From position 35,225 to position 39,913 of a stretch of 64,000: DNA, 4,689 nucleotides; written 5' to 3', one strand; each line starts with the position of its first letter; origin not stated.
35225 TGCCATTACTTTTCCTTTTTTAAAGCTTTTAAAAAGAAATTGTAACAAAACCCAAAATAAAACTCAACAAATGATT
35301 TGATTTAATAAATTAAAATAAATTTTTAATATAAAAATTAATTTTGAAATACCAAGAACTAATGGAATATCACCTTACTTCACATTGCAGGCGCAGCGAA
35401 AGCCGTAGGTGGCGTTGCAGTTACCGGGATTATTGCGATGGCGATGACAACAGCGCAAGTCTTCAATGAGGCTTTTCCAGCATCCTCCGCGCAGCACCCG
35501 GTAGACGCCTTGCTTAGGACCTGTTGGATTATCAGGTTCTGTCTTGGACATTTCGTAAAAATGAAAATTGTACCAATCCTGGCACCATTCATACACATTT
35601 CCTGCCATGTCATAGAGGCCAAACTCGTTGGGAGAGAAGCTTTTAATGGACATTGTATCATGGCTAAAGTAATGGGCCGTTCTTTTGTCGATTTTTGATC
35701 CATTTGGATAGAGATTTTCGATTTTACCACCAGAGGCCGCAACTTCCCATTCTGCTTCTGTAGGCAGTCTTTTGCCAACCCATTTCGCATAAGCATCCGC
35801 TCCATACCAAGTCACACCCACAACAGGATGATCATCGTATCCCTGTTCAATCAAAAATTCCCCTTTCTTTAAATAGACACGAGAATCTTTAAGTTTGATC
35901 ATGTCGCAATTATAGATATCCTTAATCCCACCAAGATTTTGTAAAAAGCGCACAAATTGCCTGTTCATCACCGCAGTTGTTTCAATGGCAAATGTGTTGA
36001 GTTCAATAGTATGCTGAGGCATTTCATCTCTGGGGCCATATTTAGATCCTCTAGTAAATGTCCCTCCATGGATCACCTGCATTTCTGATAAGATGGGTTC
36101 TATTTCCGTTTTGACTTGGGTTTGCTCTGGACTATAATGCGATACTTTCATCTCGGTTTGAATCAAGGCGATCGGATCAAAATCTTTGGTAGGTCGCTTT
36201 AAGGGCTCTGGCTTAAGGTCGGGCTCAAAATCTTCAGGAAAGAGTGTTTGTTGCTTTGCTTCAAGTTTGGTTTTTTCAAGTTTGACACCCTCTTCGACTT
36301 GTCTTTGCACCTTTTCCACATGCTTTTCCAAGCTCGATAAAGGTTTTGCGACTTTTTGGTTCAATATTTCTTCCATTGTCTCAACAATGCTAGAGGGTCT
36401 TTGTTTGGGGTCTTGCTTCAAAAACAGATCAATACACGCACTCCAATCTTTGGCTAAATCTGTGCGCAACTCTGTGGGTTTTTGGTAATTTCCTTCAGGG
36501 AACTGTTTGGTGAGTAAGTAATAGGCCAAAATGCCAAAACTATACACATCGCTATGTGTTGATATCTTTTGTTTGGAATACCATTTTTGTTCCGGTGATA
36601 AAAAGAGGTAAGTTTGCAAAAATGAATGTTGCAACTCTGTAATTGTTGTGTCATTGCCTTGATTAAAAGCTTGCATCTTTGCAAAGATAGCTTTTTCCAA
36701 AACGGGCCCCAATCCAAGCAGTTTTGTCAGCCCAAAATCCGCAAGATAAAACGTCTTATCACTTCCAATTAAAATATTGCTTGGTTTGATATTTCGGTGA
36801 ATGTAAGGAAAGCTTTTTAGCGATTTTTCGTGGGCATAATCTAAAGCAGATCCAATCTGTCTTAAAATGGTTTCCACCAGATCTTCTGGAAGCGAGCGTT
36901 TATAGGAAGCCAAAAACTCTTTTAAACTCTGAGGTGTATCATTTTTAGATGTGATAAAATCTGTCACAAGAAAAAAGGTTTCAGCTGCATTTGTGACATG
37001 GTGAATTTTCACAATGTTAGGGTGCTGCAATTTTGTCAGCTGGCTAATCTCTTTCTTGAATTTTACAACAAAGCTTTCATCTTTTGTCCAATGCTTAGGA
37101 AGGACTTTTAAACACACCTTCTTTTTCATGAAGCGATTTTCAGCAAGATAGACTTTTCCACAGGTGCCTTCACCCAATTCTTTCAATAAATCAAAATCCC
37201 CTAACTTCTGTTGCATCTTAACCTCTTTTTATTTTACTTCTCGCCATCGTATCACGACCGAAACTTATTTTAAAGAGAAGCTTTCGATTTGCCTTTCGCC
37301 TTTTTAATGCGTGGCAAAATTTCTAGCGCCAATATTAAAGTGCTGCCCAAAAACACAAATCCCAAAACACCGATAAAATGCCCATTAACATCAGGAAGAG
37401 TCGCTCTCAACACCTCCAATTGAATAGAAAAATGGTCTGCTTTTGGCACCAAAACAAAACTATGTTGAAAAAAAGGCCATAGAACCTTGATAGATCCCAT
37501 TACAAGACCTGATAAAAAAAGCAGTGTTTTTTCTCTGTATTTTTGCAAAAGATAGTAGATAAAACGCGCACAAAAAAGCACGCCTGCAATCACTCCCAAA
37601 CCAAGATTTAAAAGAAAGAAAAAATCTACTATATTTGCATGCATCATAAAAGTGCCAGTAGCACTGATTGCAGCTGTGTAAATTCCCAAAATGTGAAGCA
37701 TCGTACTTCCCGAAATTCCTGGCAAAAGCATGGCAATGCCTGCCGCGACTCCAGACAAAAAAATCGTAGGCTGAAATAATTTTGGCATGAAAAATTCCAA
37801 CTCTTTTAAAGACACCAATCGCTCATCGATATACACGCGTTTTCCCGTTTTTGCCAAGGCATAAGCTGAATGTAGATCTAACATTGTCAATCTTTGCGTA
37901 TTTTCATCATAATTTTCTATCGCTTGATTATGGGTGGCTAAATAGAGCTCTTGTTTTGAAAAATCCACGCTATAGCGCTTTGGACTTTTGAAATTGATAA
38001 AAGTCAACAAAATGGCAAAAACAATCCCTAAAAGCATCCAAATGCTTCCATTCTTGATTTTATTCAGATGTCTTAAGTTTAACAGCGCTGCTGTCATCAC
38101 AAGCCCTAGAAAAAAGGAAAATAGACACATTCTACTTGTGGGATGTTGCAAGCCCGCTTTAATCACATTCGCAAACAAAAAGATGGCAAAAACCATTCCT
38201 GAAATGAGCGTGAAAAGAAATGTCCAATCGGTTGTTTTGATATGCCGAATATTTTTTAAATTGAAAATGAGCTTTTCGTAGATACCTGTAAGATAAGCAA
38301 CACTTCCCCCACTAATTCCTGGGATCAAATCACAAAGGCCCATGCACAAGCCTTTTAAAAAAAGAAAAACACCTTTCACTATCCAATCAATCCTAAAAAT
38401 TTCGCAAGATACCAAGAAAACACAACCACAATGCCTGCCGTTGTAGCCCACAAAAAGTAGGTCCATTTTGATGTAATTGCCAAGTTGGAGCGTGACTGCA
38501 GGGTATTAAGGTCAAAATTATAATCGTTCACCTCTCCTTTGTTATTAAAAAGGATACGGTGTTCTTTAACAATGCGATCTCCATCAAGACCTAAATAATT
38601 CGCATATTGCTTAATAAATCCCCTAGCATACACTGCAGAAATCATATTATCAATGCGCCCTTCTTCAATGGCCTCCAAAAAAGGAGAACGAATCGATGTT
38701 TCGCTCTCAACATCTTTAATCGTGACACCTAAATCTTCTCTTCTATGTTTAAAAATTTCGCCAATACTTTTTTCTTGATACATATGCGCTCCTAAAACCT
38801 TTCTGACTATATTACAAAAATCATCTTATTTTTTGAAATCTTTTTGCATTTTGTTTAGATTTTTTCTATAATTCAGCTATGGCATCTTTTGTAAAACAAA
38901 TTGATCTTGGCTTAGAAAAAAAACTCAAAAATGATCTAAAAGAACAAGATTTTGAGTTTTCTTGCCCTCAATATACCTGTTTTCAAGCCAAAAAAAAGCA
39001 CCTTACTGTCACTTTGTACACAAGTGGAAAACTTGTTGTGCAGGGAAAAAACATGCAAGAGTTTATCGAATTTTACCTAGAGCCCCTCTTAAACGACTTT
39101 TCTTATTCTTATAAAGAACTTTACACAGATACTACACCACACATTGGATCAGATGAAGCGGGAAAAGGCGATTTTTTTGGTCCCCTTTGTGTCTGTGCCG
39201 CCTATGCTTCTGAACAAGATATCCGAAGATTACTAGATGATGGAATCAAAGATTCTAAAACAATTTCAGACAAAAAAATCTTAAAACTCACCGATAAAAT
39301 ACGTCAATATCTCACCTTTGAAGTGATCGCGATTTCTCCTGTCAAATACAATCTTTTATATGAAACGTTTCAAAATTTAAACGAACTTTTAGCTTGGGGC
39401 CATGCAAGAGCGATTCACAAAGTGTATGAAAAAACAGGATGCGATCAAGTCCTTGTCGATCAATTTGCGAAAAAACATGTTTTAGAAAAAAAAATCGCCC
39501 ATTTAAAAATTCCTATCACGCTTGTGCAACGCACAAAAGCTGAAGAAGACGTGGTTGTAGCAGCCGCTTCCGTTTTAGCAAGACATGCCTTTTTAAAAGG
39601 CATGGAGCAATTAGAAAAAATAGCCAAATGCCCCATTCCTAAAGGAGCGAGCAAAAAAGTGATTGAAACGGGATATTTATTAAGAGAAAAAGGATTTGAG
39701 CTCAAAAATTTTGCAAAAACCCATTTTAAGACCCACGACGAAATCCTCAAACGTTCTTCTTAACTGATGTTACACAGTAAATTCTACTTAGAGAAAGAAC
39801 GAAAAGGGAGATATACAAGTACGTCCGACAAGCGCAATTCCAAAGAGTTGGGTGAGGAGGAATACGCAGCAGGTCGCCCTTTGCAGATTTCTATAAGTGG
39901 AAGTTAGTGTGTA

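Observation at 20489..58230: High-density ~158-bp MITE family (7 copies) with TIRs and 7-8 bp target-site duplications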

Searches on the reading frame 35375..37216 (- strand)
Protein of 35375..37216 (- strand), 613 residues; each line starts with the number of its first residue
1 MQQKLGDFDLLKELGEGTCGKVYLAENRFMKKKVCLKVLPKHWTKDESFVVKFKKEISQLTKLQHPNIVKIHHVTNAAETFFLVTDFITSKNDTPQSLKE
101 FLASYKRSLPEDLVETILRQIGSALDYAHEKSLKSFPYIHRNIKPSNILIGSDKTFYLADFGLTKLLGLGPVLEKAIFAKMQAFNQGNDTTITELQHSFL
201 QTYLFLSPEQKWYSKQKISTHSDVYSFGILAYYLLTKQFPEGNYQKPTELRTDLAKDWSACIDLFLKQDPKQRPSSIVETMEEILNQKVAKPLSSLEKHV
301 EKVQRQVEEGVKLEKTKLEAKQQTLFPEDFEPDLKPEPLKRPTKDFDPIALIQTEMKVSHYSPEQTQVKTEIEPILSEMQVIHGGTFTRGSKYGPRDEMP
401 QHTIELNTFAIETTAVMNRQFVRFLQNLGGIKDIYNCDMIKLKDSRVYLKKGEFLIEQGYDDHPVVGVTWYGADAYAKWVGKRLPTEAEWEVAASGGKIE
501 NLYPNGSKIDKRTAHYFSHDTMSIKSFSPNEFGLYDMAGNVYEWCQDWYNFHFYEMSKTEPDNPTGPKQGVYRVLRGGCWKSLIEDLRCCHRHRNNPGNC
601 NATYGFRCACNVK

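Call 14: search_protein_families(library=pfam, proteins=[window:35375-37216:-], max_evalue=0.00001)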
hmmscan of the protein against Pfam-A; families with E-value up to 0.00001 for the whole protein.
window:35375-37216:- (613 aa): 3 families
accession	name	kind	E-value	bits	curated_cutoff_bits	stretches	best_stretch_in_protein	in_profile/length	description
PF03781.23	FGE-sulfatase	-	1.6e-59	202.1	23.3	1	378-609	4-254/255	Sulfatase-modifying factor enzyme 1-like domain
PF00069.31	Pkinase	-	2.1e-36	126.1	31.7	1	9-287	2-242/263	Protein kinase domain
PF07714.23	PK_Tyr_Ser-Thr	-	5e-27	95.3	23.1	1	10-167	3-152/258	Protein tyrosine and serine/threonine kinase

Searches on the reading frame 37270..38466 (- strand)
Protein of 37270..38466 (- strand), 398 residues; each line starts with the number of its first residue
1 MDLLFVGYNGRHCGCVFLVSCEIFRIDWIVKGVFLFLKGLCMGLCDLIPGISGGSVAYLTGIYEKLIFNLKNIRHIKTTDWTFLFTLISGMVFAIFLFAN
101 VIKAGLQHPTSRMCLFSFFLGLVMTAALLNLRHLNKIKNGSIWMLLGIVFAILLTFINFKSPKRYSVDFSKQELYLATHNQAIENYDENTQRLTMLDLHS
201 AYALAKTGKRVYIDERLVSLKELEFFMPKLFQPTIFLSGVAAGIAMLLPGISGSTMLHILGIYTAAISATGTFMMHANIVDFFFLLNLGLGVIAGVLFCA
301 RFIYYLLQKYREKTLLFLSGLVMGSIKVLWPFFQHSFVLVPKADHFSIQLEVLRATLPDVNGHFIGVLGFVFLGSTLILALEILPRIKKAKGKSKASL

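Call 79: search_protein_families(library=pfam, proteins=[window:37270-38466:-], max_evalue=0.00001)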
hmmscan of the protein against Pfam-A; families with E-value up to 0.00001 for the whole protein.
window:37270-38466:- (398 aa): 1 family
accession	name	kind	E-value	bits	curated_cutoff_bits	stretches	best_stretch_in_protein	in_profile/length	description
PF04018.18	VCA0040-like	-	1.5e-44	152.9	26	2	234-335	140-234/246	Undecaprenyl phosphate translocase-like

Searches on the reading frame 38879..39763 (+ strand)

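Call 10: search_protein_families(library=ncbifam, proteins=[window:38879-39763:+])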
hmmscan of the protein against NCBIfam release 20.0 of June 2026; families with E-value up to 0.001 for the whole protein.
window:38879-39763:+ (294 aa): 10 families
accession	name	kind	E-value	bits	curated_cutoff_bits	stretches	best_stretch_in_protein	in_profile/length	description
TIGR00716.1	rnhC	equivalog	4.1e-80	269.1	161.2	1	6-285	2-284/284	ribonuclease HIII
TIGR00729.1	TIGR00729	equivalog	2.1e-19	70.4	123.3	1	89-239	2-154/207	ribonuclease HII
NF000595.1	PRK00015.1-3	equivalog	4.7e-12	46.3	167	1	89-246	5-145/188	ribonuclease HII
NF010537.0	PRK13925.1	equivalog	1.4e-11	44.4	252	1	85-246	9-156/200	ribonuclease HII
NF000598.1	PRK00015.2-2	equivalog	1.3e-07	31.5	273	1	87-246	21-164/203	ribonuclease HII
NF011119.0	PRK14550.1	equivalog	5.5e-07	29.8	350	1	89-249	3-152/204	ribonuclease HII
NF000594.1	PRK00015.1-1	equivalog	1.7e-06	27.8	243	1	79-246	61-209/251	ribonuclease HII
NF010538.0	PRK13926.1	equivalog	4.5e-06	27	285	1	70-247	6-163/213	ribonuclease HII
NF000596.1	PRK00015.1-4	equivalog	1.2e-05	25.3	251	1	90-247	4-142/186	ribonuclease HII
NF000600.1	PRK00015.2-4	equivalog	3.7e-05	23.4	364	1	86-235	28-160/212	ribonuclease HII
